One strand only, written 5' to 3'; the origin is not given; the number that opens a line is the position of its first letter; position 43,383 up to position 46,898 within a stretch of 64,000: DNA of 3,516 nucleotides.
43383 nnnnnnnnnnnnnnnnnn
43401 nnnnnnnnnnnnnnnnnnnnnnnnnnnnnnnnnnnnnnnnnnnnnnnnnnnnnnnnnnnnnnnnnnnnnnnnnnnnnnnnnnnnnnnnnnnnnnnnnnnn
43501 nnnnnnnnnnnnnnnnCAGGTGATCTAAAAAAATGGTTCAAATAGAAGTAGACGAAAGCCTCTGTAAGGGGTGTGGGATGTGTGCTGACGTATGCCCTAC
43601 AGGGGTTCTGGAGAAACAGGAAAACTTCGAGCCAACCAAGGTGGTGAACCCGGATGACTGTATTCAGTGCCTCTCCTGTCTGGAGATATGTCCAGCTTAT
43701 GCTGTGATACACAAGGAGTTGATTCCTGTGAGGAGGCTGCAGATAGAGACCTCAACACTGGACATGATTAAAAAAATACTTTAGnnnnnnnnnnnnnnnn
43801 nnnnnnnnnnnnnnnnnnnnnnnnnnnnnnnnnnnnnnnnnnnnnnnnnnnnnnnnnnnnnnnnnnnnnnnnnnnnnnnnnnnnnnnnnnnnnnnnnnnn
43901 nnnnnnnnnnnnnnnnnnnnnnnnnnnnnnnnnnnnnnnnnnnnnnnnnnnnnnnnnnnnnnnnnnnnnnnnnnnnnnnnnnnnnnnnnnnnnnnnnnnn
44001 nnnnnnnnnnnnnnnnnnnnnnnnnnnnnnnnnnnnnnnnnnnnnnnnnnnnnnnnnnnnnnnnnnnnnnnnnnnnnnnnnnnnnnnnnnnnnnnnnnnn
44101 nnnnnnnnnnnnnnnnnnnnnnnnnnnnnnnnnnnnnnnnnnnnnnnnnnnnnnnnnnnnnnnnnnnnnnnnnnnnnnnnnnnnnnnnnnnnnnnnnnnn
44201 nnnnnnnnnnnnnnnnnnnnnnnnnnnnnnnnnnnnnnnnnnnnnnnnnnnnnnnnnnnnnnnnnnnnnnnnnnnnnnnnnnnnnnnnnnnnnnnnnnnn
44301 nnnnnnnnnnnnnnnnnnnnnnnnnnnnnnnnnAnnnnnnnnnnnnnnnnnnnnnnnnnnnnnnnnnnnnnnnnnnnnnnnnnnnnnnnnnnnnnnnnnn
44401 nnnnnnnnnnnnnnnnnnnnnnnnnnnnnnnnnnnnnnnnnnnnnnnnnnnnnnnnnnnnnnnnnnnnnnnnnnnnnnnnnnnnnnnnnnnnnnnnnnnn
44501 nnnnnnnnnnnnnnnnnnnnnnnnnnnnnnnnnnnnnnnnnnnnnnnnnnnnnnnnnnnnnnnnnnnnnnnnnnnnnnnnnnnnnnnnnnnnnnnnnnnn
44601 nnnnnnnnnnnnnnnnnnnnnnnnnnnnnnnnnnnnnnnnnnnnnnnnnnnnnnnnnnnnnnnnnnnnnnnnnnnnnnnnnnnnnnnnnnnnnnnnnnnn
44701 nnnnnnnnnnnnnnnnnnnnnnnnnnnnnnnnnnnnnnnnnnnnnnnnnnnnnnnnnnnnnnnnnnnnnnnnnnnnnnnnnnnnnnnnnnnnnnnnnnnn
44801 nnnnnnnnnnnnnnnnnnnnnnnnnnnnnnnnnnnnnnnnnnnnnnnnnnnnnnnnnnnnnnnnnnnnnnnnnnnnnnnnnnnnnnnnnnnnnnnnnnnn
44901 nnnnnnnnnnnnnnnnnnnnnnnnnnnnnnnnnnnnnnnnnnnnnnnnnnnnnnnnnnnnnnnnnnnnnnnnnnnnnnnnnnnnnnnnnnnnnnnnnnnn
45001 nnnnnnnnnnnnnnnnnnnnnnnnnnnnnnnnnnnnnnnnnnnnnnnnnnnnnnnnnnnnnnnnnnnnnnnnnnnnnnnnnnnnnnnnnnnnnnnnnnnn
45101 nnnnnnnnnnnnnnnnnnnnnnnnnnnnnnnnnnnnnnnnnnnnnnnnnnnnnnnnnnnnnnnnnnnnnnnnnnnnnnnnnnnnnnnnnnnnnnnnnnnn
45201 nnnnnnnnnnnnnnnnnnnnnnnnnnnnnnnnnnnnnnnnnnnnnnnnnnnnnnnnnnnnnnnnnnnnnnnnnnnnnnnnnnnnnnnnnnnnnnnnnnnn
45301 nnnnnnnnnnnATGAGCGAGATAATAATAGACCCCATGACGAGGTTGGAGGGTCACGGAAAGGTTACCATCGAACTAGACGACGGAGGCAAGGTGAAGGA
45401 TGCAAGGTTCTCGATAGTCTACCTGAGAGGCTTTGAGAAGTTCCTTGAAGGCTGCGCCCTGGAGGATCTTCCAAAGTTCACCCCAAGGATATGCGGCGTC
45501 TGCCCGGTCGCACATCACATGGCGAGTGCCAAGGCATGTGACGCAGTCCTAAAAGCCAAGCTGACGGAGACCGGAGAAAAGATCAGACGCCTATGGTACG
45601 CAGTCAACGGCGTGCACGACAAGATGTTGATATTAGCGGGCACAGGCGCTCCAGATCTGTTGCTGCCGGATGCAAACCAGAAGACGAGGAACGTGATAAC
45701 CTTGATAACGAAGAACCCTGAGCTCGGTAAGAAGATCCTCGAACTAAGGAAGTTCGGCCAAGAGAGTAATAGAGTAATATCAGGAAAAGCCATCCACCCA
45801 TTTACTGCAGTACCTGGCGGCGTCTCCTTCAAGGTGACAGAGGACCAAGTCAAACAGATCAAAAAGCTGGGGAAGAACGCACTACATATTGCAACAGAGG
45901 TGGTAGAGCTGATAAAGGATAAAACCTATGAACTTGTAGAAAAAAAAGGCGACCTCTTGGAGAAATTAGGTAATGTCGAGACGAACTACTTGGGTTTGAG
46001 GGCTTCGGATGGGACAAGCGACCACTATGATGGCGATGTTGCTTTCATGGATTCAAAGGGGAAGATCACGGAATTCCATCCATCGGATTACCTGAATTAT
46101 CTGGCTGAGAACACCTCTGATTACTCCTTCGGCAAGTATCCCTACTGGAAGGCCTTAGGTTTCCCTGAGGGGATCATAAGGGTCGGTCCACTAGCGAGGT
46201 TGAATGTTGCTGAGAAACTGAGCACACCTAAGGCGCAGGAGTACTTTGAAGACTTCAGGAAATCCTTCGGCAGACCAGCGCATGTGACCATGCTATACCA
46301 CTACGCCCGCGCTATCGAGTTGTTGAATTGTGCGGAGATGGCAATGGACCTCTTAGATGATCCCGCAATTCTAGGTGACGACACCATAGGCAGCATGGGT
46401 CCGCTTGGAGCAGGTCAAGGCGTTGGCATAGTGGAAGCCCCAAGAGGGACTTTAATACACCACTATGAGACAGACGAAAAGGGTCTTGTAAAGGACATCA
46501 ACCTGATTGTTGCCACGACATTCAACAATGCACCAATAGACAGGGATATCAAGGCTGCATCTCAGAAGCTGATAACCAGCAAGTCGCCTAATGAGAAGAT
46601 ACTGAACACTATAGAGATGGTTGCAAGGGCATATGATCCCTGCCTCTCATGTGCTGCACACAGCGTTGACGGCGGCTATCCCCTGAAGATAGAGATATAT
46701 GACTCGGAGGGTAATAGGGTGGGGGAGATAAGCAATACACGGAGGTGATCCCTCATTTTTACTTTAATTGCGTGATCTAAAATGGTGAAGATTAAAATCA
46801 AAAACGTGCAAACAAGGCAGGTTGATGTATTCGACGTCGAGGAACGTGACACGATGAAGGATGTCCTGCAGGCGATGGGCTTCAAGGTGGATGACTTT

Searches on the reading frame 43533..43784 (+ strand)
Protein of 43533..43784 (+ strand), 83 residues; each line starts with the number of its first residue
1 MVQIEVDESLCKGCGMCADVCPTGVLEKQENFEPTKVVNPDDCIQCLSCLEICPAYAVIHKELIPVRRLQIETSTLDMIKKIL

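Call 5: search_protein_families(library=pfam, proteins=[window:43533-43784:+])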
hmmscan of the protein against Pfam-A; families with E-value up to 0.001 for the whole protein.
window:43533-43784:+ (83 aa): 17 families
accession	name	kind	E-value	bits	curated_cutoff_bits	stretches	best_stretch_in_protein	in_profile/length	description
PF00037.32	Fer4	-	5.6e-15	54.9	21.1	2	4-26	1-23/24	4Fe-4S binding domain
PF12837.12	Fer4_6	-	4.4e-14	52.1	25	2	4-26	2-24/24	4Fe-4S binding domain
PF13187.11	Fer4_9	-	2.5e-11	43.9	27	1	11-55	2-49/52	4Fe-4S dicluster domain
PF13237.11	Fer4_10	-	5.6e-11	42.6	25.5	1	4-54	2-53/53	4Fe-4S dicluster domain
PF12838.12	Fer4_7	-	6.8e-11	42.9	27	1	11-55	2-50/52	4Fe-4S dicluster domain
PF13484.11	Fer4_16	-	5.6e-10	40.3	30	1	11-37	2-29/66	4Fe-4S double cluster binding domain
PF12797.12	Fer4_2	-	7.9e-10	38.5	24.5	2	5-23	4-22/22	4Fe-4S binding domain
PF14697.11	Fer4_21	-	7.7e-09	36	35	1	4-24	34-55/59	4Fe-4S dicluster domain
PF13183.11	Fer4_8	-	8.6e-09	36.3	27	1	41-72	3-35/68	4Fe-4S dicluster domain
PF13459.11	Fer4_15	-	4.6e-08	34.1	22.4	1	4-25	1-22/66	4Fe-4S single cluster domain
PF25160.1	LdpA_Fe-S-bd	-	6.8e-08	32.6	27.6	1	4-29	21-46/49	LdpA Fe-S cluster-binding domain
PF12800.12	Fer4_4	-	1.7e-07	31.4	24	1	9-24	2-17/17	4Fe-4S binding domain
PF13534.11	Fer4_17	-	6.9e-07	30.2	22.2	0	11-29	2-20/61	4Fe-4S dicluster domain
PF13370.11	Fer4_13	-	2e-05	25.6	24.5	0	6-23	1-18/58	4Fe-4S single cluster domain of Ferredoxin I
PF12798.12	Fer4_3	-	0.0001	23.3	27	0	11-24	1-14/15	4Fe-4S binding domain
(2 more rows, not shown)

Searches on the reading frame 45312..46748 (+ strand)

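Call 5: search_protein_families(library=pfam, proteins=[window:45312-46748:+])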
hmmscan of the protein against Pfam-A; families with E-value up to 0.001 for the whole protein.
window:45312-46748:+ (478 aa): 1 family
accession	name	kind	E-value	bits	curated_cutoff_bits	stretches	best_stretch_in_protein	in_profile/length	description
PF00374.24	NiFeSe_Hases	-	5.2e-36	125.1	25.8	2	272-450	317-508/508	Nickel-dependent hydrogenase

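Call 55: search_protein_families(library=ncbifam, proteins=[window:45312-46748:+], max_evalue=0.00001)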
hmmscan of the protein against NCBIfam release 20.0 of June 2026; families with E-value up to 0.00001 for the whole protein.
window:45312-46748:+ (478 aa): 10 families
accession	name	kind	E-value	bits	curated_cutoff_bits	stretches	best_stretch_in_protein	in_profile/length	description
NF041785.2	VhuA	equivalog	8.5e-119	396.8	800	1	1-420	1-416/418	F420-non-reducing hydrogenase Vhu subunit A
NF033181.1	NiFeSe_hydrog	equivalog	1.8e-52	178.9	600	2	1-117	1-116/507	nickel-dependent hydrogenase large subunit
NF040828.1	sulfhyd_ShyA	equivalog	5.5e-52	177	700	1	4-452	3-413/415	NAD(P)-dependent hydrogenase/sulfhydrogenase 2 subunit alpha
TIGR03295.1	frhA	equivalog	4.2e-50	170.9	392.5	1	3-452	4-397/412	coenzyme F420 hydrogenase subunit alpha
NF045518.1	H2_NiFeSe_large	exception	4.3e-46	157.7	780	1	3-453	3-483/485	NiFeSe hydrogenase large subunit HysA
NF040832.1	sulfhyd_HydA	equivalog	6.5e-37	127.6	880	1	4-452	5-424/426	NADPH-dependent hydrogenase/sulfhydrogenase 1 subunit alpha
NF007778.0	PRK10467.1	equivalog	4.9e-25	87.8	969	2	3-106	4-106/567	hydrogenase 2 large subunit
NF007550.0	PRK10170.1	equivalog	2.6e-20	72.4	1101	2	4-106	19-121/597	Ni/Fe-hydrogenase large subunit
NF041786.2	VhuU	equivalog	8.2e-13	47.9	70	1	428-453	5-30/45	F420-non-reducing hydrogenase selenoprotein subunit VhuU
NF004739.1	PRK06075.1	equivalog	1.5e-07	30.6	360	1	14-203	14-185/384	NADH-quinone oxidoreductase subunit D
